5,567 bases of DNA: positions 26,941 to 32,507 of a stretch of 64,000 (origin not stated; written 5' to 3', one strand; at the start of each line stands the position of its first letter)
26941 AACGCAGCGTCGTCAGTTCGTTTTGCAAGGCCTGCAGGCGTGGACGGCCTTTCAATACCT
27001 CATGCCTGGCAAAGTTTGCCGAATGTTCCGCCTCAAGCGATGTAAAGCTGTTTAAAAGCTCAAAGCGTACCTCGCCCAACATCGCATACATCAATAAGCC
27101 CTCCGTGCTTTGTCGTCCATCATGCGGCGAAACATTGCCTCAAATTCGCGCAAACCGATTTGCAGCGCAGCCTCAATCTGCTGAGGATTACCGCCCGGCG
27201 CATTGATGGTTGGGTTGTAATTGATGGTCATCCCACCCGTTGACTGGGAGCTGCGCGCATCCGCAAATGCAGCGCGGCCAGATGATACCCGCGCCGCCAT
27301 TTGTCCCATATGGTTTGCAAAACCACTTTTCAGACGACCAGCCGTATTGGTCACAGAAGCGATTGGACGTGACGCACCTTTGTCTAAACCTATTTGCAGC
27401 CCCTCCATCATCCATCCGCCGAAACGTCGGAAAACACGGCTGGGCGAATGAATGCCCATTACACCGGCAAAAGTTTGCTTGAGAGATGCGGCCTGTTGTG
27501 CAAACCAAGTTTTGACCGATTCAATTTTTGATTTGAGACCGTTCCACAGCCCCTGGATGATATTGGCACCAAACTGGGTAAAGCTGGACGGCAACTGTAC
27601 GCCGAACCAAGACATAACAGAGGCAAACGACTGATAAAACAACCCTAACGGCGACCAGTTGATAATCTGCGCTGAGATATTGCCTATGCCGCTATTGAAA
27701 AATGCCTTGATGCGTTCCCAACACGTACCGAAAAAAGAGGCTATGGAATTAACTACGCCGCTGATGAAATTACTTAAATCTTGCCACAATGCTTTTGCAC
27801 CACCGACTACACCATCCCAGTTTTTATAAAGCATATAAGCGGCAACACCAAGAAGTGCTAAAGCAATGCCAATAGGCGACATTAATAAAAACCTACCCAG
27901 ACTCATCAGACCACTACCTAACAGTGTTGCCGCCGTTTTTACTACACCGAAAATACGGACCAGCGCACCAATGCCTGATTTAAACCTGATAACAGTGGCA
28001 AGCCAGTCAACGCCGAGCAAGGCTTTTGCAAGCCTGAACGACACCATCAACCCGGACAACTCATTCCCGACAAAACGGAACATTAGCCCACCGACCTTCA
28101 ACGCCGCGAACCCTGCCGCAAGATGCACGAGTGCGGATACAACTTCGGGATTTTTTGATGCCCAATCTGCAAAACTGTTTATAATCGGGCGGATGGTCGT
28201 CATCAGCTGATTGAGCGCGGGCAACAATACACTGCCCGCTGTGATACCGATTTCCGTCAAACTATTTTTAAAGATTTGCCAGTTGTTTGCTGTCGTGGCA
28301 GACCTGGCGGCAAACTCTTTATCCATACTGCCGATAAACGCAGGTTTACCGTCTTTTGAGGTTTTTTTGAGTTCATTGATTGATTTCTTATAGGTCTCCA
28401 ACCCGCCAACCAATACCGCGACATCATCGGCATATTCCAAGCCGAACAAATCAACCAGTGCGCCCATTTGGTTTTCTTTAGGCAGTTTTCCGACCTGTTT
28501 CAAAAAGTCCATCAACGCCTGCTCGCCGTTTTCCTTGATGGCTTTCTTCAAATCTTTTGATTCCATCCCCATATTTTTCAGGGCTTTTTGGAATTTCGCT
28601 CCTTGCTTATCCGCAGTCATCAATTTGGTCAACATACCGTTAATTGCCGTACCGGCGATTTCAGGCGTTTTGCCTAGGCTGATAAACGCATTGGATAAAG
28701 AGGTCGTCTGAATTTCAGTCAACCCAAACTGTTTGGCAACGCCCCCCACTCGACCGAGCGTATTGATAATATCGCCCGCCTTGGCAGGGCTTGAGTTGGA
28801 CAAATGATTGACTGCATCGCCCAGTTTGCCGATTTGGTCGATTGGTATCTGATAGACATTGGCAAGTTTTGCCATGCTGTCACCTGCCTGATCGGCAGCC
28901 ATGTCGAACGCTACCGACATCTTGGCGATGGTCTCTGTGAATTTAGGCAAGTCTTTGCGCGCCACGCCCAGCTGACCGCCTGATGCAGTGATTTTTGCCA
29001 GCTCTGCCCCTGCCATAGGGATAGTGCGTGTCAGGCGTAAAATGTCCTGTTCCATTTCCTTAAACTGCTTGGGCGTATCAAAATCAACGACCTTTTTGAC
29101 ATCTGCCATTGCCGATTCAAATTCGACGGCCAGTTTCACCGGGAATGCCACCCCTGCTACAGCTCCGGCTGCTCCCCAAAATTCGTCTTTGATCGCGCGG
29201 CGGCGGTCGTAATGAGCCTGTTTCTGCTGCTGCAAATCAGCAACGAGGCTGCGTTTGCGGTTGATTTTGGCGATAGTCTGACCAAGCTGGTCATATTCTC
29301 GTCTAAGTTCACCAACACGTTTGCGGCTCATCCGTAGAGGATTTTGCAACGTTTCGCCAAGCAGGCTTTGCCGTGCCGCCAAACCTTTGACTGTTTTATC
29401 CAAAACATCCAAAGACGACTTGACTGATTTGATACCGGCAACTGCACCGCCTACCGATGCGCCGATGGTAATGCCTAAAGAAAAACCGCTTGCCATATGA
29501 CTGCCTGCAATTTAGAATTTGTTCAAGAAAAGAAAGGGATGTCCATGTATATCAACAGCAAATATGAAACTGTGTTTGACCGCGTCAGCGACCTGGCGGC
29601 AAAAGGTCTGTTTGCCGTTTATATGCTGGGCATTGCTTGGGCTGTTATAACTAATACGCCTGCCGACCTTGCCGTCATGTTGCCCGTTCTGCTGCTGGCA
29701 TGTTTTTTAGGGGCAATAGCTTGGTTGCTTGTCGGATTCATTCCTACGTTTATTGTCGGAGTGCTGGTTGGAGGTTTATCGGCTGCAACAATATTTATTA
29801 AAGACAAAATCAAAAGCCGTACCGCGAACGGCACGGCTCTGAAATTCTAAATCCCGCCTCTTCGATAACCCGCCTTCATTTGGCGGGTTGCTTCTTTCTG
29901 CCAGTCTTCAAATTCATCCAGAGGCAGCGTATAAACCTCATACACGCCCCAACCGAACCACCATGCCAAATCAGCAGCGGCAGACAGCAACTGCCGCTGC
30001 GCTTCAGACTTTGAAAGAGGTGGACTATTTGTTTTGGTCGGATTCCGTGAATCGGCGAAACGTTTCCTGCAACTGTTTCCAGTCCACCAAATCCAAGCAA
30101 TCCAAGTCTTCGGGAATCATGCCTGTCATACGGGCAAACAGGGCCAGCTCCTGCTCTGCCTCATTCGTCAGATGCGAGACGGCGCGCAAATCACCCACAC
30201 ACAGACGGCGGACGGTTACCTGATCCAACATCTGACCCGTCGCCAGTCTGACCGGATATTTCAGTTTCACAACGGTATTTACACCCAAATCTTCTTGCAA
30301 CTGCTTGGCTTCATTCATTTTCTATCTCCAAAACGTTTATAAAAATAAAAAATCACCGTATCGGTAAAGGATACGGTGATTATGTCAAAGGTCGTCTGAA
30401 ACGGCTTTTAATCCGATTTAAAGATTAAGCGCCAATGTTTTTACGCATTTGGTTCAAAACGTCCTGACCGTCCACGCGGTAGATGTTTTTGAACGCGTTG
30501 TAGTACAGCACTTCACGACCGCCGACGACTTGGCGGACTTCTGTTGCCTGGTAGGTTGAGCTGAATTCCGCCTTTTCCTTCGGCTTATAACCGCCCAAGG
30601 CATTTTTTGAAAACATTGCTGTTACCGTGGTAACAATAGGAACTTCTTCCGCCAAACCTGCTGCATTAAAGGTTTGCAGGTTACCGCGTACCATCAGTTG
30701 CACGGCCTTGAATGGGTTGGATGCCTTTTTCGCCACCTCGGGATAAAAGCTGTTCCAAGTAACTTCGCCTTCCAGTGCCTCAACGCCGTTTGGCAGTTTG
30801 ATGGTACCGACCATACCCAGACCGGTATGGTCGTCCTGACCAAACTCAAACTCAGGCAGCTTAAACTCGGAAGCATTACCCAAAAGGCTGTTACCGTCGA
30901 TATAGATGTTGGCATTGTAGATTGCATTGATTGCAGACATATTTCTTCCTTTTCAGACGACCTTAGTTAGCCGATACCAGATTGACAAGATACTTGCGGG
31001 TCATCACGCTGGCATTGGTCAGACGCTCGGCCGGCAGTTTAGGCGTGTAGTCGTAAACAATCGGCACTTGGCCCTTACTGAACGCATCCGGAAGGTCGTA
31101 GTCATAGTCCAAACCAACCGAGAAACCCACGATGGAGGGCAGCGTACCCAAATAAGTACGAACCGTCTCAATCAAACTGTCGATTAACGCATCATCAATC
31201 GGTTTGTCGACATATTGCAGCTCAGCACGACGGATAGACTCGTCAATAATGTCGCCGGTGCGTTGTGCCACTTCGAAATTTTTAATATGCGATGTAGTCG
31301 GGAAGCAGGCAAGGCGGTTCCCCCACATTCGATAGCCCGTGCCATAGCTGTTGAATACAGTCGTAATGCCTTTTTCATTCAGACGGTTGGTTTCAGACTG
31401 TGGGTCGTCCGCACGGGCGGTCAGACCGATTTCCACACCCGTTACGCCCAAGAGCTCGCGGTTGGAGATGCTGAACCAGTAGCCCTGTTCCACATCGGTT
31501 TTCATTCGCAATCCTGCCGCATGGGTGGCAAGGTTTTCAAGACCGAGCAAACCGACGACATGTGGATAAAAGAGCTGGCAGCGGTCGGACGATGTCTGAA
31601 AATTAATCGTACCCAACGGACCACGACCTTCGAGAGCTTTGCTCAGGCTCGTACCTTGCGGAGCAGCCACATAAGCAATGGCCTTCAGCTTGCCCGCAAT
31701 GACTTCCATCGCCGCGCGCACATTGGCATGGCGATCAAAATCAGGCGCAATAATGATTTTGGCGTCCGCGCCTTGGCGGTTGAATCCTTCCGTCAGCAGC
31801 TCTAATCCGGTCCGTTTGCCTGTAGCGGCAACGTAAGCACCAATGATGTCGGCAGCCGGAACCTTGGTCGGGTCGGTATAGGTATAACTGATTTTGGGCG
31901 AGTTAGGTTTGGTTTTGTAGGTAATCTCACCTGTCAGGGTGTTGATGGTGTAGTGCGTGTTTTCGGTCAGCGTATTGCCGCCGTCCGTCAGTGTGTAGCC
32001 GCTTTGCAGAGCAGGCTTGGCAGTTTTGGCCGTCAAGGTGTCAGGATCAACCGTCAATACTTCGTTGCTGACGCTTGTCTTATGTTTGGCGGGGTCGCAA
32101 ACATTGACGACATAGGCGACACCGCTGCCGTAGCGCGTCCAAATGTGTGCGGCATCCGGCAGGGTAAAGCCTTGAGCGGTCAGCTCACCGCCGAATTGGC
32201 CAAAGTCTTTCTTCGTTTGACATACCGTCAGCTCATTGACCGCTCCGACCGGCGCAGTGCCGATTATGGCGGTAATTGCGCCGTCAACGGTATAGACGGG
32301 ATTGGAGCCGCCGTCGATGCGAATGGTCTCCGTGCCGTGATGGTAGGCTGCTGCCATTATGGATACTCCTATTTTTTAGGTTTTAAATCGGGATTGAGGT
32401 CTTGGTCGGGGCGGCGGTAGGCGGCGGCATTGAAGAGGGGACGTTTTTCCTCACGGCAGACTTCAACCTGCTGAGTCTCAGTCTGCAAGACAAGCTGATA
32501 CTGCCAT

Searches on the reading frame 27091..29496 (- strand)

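Call 94: search_protein_families(library=pfam, proteins=[window:27091-29496:-], max_evalue=0.0001)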
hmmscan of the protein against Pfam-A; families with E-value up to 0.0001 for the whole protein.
window:27091-29496:- (801 aa): 1 family
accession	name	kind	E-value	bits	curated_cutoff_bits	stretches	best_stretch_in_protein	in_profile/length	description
PF10145.14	PhageMin_Tail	-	6.6e-38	131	33.2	1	150-352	2-201/201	Phage-related minor tail protein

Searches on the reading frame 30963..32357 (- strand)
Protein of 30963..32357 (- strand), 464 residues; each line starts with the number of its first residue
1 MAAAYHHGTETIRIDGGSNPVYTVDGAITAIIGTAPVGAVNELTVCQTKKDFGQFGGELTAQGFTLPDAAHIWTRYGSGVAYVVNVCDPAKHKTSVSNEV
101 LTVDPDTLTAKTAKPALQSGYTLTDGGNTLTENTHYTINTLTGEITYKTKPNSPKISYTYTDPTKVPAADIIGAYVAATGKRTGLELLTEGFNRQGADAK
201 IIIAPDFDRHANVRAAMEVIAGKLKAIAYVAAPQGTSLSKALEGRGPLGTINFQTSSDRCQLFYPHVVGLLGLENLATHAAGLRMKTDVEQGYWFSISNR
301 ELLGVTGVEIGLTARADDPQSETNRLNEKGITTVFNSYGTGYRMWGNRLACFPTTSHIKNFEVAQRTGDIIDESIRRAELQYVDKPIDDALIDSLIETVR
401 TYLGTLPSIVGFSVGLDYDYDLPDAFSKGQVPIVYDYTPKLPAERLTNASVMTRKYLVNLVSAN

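Call 94: search_protein_families(library=pfam, proteins=[window:30963-32357:-], max_evalue=0.0001)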
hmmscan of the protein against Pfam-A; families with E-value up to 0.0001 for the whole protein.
window:30963-32357:- (464 aa): 1 family
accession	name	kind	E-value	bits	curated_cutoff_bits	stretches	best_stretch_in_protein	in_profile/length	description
PF04984.19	Phage_sheath_1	-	4.9e-17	62.7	31.4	1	182-348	3-166/168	Phage tail sheath protein subtilisin-like domain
